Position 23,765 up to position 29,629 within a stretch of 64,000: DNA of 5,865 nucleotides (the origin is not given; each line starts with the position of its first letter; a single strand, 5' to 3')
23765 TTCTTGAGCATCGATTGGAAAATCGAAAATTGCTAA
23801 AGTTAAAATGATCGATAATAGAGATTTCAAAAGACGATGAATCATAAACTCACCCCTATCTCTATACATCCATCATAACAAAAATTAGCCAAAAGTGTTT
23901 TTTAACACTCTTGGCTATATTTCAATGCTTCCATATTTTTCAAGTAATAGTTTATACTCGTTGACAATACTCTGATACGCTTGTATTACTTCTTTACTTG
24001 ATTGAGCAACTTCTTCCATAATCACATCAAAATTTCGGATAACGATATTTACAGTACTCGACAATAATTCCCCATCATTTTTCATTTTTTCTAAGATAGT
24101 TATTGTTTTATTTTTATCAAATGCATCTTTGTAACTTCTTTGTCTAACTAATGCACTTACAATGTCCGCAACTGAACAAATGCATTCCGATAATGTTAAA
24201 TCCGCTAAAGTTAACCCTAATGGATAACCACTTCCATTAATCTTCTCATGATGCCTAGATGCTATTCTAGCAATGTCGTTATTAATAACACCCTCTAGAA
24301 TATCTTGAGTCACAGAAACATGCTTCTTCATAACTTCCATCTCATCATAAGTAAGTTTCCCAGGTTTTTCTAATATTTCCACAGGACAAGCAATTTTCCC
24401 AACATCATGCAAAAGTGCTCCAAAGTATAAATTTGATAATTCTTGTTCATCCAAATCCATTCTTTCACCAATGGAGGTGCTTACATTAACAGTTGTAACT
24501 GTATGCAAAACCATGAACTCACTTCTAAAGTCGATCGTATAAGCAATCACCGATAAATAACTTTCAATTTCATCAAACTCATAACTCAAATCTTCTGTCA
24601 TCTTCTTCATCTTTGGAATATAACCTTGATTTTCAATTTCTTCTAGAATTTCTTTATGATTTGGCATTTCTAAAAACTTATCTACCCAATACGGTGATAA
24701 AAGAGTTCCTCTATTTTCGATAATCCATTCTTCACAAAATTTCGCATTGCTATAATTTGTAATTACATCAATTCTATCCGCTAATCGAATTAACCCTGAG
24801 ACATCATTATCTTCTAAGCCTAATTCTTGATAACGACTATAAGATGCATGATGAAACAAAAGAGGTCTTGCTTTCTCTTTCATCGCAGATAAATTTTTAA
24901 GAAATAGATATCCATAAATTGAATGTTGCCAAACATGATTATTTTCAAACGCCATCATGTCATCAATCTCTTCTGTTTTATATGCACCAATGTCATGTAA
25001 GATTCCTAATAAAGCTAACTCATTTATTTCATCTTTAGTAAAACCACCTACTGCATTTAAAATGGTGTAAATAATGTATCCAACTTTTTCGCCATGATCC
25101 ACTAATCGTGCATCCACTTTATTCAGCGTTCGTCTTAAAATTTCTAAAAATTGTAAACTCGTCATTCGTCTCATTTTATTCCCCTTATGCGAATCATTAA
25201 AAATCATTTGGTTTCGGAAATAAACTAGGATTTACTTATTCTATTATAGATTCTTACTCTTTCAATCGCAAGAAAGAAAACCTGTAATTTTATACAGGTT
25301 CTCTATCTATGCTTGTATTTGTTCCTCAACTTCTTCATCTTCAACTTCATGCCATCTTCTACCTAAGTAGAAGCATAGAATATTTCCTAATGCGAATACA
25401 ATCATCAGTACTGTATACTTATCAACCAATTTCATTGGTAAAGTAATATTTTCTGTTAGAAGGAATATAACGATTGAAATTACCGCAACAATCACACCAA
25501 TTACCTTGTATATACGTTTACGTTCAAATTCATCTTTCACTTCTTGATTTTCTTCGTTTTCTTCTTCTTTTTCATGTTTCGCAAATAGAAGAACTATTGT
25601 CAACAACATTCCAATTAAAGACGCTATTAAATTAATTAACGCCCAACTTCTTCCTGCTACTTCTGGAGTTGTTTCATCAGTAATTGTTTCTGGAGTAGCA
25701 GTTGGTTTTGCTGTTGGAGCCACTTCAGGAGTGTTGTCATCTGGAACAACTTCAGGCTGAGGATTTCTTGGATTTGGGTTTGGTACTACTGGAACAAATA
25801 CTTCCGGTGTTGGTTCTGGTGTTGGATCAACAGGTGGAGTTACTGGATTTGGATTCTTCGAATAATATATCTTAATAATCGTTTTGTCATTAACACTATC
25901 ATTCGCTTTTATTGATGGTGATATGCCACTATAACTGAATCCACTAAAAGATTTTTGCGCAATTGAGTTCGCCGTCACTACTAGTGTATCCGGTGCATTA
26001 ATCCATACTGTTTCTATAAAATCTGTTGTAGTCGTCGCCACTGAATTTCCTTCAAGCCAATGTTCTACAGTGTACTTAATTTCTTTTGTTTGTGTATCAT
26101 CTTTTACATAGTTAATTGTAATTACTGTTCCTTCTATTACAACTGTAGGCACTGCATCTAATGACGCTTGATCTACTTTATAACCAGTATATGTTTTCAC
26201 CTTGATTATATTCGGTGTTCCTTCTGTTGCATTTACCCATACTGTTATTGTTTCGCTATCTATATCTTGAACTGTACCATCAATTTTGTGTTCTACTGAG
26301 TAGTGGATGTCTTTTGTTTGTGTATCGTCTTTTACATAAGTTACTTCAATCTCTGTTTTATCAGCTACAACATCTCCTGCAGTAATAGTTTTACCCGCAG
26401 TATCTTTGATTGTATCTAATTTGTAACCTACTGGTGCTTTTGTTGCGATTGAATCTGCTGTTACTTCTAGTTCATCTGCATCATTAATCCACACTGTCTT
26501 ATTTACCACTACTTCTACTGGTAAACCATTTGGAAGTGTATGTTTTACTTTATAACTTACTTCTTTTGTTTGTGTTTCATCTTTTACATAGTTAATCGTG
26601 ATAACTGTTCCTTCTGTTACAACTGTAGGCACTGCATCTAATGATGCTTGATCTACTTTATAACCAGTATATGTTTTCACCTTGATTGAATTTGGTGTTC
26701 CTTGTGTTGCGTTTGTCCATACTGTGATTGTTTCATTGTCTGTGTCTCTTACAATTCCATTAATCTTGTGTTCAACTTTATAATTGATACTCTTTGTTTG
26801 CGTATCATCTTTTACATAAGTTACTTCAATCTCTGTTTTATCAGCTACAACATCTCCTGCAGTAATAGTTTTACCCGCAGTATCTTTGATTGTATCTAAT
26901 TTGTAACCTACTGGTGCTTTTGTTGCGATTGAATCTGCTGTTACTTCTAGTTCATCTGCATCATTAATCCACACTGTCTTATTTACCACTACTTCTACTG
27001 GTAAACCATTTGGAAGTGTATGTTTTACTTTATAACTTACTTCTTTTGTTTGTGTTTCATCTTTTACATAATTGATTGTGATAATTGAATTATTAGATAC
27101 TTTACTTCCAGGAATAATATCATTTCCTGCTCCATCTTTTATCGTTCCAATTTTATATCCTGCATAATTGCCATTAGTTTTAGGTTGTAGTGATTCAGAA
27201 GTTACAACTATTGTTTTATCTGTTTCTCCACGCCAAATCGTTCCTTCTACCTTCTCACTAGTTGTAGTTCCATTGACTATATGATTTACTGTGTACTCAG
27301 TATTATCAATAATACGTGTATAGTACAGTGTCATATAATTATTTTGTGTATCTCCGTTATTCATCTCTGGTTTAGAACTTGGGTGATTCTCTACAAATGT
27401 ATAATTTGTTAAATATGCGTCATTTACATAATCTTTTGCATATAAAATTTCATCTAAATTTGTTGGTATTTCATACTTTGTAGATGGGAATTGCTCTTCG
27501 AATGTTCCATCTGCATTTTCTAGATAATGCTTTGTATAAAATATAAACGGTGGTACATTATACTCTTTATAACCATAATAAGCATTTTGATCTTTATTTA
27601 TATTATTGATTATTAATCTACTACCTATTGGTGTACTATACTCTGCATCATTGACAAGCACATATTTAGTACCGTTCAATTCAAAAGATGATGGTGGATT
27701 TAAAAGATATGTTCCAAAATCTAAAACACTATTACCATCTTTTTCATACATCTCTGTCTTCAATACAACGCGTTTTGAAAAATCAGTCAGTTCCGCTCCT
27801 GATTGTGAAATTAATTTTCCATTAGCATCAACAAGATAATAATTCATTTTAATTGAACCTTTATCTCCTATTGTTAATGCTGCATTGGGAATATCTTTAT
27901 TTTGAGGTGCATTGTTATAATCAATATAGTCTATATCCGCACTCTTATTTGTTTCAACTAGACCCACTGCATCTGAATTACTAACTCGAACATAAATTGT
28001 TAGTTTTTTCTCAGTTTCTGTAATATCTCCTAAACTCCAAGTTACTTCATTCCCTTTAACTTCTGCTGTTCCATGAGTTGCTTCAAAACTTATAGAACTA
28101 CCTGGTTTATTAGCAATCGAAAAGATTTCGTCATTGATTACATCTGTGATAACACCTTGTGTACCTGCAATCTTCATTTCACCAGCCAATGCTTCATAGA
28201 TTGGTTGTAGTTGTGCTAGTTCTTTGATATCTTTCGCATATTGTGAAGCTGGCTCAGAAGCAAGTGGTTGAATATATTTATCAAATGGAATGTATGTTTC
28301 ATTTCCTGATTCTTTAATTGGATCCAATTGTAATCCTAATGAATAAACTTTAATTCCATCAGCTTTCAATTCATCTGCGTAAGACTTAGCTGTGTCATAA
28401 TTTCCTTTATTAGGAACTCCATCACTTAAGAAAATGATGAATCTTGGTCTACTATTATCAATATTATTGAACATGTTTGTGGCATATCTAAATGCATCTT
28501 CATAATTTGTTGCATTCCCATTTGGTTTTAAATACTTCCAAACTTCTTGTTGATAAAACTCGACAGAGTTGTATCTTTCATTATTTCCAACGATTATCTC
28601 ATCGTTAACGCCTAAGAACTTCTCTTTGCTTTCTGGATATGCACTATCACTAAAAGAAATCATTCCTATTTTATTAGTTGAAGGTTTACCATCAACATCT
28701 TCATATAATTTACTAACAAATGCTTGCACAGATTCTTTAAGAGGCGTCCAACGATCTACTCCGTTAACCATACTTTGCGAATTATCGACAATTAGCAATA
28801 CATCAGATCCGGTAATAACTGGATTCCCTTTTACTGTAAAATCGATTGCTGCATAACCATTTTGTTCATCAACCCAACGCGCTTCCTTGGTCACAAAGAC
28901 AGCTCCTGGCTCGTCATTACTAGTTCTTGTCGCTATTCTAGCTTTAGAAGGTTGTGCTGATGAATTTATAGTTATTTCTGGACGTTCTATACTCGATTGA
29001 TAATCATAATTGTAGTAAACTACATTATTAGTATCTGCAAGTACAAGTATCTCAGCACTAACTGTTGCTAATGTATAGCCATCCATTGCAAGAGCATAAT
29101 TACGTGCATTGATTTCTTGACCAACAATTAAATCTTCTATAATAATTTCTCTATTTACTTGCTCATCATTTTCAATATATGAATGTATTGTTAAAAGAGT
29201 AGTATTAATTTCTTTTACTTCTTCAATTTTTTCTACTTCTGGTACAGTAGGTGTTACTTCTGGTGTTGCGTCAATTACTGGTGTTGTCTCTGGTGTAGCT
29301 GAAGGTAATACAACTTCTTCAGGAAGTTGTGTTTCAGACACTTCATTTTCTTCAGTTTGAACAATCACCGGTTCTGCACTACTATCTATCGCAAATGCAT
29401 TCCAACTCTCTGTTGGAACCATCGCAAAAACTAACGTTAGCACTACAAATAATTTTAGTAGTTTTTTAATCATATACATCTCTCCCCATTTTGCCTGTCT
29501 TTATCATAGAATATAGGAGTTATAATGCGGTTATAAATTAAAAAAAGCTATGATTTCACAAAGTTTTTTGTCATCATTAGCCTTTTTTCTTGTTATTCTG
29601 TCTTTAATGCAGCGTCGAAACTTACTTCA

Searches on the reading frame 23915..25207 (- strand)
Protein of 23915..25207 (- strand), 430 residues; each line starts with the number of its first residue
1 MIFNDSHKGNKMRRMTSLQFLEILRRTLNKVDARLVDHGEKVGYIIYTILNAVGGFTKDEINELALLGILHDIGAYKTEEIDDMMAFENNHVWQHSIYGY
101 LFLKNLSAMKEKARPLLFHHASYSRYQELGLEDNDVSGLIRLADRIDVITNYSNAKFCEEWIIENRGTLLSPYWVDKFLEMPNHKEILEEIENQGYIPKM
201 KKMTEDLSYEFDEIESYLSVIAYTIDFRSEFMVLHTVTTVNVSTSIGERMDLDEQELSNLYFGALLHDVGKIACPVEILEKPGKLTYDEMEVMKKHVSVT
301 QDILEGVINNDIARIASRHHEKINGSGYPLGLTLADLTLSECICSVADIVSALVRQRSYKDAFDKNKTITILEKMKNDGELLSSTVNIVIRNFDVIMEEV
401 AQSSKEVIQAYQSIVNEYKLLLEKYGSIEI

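Call 36: search_protein_families(library=pfam, proteins=[window:23915-25207:-], max_evalue=0.00001)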
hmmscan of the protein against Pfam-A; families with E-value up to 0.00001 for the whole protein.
window:23915-25207:- (430 aa): 2 families
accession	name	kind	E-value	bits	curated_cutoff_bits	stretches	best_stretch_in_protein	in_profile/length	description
PF13487.12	HD_5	-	5.6e-27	95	27.2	1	225-377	7-163/170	HD domain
PF01966.28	HD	-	6.2e-23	81.7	22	1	235-352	4-115/116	HD domain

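Call 53: search_protein_families(library=ncbifam, proteins=[window:23915-25207:-], max_evalue=0.1)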
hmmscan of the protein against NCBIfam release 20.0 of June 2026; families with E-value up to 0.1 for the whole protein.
window:23915-25207:- (430 aa): 6 families
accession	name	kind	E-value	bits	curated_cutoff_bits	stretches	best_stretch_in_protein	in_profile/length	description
NF053512.1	nitric_RR_NosR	exception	2.5e-23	82.8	400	1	200-385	163-345/422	response regulator c-di-GMP phosphodiesterase, NosR family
TIGR02578.2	cas_TM1811_Csm1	equivalog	3.8e-10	39.1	170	2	259-424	3-151/753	type III-A CRISPR-associated protein Cas10/Csm1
TIGR00277.1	HDIG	domain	4.4e-07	29.7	27.6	1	233-322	6-84/84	HDIG domain-containing metalloprotein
TIGR01596.1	cas3_HD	equivalog_domain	0.0005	20.2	43.45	0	241-273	10-46/178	CRISPR-associated endonuclease Cas3''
TIGR00295.1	TIGR00295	hypoth_equivalog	0.0015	18.3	172.35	0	229-273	11-57/164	TIGR00295 family protein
NF041494.1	MobH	equivalog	0.081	11.8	200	0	261-286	105-130/340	MobH family relaxase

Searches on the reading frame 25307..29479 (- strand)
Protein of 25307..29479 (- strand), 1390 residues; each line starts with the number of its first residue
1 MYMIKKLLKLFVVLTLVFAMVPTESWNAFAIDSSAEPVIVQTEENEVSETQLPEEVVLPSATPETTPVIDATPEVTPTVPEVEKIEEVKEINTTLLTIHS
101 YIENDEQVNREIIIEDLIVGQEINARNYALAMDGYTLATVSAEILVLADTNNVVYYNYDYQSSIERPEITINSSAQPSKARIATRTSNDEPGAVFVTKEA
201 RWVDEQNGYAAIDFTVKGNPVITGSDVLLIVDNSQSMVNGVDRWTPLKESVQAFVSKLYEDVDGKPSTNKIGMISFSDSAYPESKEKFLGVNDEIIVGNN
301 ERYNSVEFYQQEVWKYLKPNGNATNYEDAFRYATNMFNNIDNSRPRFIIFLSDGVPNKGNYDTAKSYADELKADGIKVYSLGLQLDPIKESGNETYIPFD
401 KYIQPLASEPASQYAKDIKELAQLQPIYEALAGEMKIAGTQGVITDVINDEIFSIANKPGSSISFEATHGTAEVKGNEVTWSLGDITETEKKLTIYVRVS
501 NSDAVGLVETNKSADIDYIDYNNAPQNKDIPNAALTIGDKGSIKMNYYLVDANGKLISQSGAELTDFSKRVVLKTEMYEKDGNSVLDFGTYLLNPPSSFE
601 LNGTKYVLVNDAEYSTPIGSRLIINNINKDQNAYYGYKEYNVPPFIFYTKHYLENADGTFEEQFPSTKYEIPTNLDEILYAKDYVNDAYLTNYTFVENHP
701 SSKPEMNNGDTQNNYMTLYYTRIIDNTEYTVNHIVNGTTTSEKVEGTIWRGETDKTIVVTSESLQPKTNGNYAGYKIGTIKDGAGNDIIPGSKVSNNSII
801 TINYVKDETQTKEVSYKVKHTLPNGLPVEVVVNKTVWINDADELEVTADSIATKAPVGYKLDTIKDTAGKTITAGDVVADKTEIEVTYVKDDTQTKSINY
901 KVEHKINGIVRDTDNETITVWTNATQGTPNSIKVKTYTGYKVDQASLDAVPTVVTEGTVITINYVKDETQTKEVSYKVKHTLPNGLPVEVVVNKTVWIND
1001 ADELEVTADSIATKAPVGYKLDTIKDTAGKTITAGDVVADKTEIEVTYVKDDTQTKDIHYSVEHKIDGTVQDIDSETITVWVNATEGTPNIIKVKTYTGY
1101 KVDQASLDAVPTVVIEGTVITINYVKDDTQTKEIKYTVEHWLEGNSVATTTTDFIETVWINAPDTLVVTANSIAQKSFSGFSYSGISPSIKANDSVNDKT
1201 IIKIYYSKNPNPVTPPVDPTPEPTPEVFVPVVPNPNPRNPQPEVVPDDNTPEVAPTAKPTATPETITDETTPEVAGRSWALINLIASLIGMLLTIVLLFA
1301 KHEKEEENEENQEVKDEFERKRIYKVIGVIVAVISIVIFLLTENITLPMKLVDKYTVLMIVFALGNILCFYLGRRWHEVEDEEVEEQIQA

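Call 36: search_protein_families(library=pfam, proteins=[window:25307-29479:-], max_evalue=0.00001)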
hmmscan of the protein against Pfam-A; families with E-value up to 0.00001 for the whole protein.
window:25307-29479:- (1390 aa): 2 families
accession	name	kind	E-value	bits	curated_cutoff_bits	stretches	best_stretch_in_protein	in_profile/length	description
PF00092.34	VWA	-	5e-14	53.3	23.8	1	226-427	1-171/174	von Willebrand factor type A domain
PF13519.12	VWA_2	-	1.8e-10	41.9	27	1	227-354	1-106/107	von Willebrand factor type A domain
